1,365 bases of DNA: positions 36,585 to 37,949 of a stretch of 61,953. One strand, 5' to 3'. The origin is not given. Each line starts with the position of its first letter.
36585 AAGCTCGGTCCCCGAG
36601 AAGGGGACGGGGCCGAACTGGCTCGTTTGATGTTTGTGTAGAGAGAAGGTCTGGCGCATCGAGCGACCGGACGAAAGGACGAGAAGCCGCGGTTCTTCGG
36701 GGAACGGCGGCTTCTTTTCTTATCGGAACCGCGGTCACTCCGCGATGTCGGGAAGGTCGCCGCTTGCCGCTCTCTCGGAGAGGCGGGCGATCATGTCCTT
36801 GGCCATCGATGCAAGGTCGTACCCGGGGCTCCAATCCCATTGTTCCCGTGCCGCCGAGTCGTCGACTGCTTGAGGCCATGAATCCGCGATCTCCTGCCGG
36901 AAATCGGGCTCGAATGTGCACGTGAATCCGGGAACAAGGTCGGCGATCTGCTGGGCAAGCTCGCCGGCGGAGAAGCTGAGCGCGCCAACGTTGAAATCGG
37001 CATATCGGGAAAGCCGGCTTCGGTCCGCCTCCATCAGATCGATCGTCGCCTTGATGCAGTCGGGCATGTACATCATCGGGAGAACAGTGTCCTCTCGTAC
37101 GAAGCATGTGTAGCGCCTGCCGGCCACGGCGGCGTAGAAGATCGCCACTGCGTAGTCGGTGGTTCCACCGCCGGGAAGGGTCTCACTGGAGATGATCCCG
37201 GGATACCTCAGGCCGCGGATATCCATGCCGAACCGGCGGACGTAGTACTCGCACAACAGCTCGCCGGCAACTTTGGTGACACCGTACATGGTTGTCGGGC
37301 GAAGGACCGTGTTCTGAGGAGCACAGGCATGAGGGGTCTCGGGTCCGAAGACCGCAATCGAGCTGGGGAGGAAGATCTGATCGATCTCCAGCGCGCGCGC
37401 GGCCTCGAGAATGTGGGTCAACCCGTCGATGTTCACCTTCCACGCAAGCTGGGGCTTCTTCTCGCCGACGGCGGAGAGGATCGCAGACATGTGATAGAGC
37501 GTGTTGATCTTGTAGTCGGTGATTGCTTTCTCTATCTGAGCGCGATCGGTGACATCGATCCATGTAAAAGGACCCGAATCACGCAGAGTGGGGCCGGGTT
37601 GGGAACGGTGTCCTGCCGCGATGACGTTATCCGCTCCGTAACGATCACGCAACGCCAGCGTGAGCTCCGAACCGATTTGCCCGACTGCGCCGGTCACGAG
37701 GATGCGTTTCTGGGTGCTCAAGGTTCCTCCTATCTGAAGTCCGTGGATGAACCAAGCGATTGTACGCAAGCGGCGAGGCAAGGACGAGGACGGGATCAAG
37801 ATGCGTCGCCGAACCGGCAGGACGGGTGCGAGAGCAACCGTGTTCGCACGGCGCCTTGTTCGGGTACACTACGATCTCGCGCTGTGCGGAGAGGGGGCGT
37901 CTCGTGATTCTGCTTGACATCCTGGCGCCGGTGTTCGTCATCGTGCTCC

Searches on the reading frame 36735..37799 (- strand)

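Call 8: search_protein_families(library=pfam, proteins=[window:36735-37799:-], max_evalue=0.001)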
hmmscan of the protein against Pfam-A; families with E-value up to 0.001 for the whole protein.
window:36735-37799:- (354 aa): 6 families
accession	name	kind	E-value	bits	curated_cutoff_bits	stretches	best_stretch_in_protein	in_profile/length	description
PF01370.27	Epimerase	-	1.2e-30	107.1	20.9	1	33-272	1-240/240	NAD dependent epimerase/dehydratase family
PF16363.11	GDP_Man_Dehyd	-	2.9e-20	73.5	27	1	34-195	1-176/332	GDP-mannose 4,6 dehydratase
PF04321.23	RmlD_sub_bind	-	9.3e-14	51.6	27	1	32-184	2-137/287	RmlD substrate binding domain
PF01073.25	3Beta_HSD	-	1.9e-09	37.4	22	1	34-154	1-123/280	3-beta hydroxysteroid dehydrogenase/isomerase family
PF02719.21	Polysacc_synt_2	-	1.6e-08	34.6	20.2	1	33-187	1-153/293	Polysaccharide biosynthesis protein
PF07993.18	NAD_binding_4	-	5.3e-06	26.2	20.1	1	97-242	88-248/258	Male sterility protein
